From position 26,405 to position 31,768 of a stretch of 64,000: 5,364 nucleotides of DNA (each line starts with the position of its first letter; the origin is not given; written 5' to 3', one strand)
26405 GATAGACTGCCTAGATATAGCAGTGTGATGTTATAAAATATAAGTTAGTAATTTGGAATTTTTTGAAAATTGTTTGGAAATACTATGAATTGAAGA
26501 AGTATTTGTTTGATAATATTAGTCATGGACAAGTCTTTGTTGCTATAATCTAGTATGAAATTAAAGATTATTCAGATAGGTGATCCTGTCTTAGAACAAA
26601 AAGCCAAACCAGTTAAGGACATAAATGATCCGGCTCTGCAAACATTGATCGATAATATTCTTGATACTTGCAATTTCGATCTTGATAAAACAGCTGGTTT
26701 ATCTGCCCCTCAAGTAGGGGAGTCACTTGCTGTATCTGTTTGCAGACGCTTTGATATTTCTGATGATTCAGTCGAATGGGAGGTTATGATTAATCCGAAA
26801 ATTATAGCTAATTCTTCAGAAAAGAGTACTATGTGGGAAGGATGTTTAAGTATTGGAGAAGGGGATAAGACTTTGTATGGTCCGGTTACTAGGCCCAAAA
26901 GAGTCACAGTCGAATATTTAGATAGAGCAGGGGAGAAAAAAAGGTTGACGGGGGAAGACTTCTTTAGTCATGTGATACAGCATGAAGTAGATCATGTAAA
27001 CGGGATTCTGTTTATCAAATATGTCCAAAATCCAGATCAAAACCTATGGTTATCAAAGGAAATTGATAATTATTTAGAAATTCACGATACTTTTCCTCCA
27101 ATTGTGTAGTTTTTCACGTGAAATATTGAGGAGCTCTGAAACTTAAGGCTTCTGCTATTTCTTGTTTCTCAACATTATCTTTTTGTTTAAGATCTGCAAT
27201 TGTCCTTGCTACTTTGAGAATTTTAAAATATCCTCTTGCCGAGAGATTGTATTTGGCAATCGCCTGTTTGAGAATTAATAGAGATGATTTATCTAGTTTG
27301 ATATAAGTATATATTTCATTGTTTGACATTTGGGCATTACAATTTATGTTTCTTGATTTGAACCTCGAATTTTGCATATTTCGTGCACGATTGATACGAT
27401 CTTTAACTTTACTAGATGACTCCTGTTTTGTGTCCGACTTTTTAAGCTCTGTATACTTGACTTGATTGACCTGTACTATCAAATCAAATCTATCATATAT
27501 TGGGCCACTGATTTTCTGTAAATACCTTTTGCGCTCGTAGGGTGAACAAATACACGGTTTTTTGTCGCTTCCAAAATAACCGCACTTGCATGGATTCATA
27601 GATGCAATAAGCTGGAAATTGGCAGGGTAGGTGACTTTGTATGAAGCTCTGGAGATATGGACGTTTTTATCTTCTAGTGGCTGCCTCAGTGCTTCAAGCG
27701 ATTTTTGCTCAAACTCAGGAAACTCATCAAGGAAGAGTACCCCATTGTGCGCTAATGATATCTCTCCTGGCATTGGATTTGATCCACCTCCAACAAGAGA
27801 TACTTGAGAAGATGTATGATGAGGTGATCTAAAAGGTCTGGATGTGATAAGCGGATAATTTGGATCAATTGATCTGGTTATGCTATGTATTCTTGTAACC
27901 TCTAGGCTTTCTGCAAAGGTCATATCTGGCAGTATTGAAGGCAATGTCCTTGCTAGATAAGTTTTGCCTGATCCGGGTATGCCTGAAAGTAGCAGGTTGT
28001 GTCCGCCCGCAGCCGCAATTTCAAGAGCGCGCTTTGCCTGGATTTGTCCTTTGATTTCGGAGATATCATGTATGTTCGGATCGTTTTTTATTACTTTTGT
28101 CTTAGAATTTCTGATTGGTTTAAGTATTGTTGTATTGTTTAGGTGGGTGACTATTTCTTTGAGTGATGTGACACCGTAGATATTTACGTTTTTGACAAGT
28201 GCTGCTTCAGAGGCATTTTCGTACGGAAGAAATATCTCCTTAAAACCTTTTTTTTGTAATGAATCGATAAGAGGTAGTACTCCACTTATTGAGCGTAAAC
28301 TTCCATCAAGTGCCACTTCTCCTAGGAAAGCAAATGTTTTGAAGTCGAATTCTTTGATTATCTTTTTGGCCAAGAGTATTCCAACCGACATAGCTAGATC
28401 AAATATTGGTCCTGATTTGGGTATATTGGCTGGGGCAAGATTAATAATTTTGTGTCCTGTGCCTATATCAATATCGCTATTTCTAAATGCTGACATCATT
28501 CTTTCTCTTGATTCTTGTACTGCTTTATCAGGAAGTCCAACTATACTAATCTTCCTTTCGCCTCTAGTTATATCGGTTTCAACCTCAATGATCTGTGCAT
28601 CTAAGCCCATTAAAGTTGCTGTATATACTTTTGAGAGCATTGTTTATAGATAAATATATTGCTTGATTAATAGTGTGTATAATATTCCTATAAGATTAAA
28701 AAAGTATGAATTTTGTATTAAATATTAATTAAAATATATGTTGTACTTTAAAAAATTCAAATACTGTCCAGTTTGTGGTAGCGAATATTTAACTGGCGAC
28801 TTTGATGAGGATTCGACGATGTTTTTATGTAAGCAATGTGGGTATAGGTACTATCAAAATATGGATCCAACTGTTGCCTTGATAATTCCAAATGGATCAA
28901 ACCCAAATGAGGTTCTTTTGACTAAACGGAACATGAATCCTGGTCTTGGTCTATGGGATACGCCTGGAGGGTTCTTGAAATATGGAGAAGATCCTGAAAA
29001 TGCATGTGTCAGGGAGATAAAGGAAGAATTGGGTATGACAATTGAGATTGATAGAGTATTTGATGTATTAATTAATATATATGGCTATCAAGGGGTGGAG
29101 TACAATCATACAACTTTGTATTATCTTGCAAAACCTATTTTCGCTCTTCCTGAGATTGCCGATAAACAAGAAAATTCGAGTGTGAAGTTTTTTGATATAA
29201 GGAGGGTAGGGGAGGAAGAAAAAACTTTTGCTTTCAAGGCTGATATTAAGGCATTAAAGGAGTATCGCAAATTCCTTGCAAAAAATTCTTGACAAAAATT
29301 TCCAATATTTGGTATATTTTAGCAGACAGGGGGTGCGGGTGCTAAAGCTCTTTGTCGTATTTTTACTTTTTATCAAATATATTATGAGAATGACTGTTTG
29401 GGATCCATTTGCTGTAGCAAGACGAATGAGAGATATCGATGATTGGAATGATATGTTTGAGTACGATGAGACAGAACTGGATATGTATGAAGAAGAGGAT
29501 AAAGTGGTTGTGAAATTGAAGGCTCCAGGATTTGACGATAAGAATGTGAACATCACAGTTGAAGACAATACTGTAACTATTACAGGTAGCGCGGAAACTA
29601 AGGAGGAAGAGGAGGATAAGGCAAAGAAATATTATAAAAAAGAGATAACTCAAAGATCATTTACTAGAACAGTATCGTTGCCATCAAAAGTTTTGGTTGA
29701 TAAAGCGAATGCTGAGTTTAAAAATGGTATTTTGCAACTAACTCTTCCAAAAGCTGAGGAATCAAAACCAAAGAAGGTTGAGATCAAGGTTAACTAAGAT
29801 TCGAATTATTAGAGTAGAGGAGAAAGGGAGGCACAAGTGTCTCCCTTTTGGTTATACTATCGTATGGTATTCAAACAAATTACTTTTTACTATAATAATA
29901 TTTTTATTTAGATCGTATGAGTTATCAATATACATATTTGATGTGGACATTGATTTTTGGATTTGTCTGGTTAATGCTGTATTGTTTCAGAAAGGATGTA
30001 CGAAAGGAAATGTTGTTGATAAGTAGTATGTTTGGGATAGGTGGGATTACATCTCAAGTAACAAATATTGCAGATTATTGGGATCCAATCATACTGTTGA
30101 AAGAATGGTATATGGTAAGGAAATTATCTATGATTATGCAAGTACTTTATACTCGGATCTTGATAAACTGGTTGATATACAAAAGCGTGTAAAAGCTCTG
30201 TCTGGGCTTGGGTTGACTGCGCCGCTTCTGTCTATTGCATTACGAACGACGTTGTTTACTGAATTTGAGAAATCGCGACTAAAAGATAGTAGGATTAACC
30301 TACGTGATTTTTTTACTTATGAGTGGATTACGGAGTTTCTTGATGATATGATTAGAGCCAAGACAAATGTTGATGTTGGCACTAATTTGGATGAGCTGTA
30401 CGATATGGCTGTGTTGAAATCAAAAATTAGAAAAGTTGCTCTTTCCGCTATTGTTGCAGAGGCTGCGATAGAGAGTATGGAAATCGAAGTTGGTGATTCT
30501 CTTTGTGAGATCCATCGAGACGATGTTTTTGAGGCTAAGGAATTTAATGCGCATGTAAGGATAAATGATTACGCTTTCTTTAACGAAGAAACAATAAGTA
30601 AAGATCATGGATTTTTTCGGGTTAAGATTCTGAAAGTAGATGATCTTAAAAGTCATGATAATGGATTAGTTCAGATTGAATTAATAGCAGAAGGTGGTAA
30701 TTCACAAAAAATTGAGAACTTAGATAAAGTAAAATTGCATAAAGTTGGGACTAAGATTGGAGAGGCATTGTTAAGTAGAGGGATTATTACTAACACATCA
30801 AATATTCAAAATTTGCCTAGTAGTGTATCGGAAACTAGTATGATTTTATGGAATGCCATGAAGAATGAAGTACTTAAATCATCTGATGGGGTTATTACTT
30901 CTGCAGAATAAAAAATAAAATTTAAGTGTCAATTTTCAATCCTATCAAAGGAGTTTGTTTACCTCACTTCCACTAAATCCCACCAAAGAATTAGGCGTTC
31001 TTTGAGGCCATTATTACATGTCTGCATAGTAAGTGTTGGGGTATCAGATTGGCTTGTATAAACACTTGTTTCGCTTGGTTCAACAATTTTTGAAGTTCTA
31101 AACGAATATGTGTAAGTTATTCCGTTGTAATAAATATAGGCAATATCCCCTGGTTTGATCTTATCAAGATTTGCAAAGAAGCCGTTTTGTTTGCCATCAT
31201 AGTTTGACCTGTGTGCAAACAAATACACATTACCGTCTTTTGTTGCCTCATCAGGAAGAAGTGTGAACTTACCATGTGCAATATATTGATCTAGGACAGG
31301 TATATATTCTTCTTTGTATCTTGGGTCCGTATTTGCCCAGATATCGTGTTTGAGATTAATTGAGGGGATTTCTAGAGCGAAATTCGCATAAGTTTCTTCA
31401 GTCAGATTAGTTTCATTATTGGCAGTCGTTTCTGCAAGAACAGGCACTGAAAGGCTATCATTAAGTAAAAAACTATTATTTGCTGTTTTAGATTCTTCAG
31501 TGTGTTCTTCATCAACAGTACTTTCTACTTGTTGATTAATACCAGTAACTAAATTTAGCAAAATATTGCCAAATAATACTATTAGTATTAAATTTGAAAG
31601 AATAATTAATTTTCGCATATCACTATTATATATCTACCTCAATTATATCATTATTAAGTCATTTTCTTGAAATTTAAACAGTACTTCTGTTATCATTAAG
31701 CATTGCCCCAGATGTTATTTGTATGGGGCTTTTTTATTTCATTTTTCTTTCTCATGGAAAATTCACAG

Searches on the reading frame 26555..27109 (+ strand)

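Call 91: search_protein_families(library=pfam, proteins=[window:26555-27109:+], max_evalue=0.001)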
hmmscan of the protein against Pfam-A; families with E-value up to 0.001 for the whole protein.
window:26555-27109:+ (184 aa): 1 family
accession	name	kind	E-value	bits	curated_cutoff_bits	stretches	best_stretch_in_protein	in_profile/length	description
PF01327.26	Pep_deformylase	-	2.9e-43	147.6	22.8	1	3-161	2-154/156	Polypeptide deformylase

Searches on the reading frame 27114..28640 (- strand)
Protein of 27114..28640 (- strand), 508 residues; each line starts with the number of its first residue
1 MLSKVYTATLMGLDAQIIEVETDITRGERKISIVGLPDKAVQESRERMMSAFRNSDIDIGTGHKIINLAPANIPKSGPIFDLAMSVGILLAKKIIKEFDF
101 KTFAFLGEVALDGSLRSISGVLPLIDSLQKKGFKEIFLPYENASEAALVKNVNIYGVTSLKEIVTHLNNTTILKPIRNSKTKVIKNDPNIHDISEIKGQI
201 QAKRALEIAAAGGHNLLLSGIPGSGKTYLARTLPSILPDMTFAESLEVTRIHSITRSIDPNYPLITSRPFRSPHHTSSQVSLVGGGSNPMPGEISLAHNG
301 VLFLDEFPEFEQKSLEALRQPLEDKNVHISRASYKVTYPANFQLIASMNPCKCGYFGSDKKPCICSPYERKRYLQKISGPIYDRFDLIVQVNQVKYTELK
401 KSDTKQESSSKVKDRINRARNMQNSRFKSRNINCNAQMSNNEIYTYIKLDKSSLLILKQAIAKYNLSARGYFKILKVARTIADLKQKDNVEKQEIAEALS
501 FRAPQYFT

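Call 7: search_protein_families(library=pfam, proteins=[window:27114-28640:-], max_evalue=0.00001)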
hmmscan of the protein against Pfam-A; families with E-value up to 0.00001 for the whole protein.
window:27114-28640:- (508 aa): 6 families
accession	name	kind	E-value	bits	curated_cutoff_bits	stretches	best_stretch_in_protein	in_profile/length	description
PF01078.27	Mg_chelatase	-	1.3e-92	309.3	20.3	1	192-398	1-206/207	Magnesium chelatase, subunit ChlI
PF13541.12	ChlI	-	4.5e-36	123.8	27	1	20-142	1-121/121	Subunit ChlI of Mg-chelatase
PF13335.12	Mg_chelatase_C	-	8.4e-30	103.7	26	1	407-502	2-94/94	Magnesium chelatase, subunit ChlI C-terminal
PF00493.29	MCM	-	7.8e-10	38.7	23.3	1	292-393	115-206/224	MCM P-loop domain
PF07728.20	AAA_5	-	4.3e-08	33.7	22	1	215-352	1-125/139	AAA domain (dynein-related subfamily)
PF05362.19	Lon_C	-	6.1e-07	29.6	21.1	1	15-147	40-177/205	Lon protease (S16) C-terminal proteolytic domain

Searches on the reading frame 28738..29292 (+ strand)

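Call 91: search_protein_families(library=pfam, proteins=[window:28738-29292:+], max_evalue=0.001)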
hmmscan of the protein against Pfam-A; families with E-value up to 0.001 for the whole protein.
window:28738-29292:+ (184 aa): 2 families
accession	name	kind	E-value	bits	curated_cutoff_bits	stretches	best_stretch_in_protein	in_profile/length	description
PF00293.34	NUDIX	-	7.5e-17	62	21.1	1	45-165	5-125/134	NUDIX domain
PF08271.17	Zn_Ribbon_TF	-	0.00019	21.4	29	1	10-36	3-27/43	TFIIB zinc-binding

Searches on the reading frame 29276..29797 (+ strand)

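Call 91: search_protein_families(library=pfam, proteins=[window:29276-29797:+], max_evalue=0.001)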
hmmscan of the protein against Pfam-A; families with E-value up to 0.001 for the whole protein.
window:29276-29797:+ (173 aa): 2 families
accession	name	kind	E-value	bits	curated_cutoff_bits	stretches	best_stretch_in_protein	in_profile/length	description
PF00011.27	HSP20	-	2.9e-21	75.9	20.8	1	70-170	2-101/102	Hsp20/alpha crystallin family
PF17886.7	ArsA_HSP20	-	6.7e-06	26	22.5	1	74-155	1-61/63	HSP20-like domain found in ArsA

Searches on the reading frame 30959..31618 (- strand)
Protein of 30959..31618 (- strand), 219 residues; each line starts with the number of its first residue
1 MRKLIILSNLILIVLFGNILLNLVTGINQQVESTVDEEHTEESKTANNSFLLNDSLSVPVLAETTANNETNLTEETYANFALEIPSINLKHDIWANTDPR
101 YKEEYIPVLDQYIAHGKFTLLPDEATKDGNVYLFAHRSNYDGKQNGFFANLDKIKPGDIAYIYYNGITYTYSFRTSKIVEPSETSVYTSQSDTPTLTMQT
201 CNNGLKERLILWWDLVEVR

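Call 90: search_protein_families(library=pfam, proteins=[window:30959-31618:-], max_evalue=0.001)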
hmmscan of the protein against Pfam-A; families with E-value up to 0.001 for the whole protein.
window:30959-31618:- (219 aa): 1 family
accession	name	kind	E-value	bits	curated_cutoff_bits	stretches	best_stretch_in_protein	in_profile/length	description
PF04203.18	Sortase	-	1.4e-17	64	26.6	1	82-212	1-121/125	Sortase domain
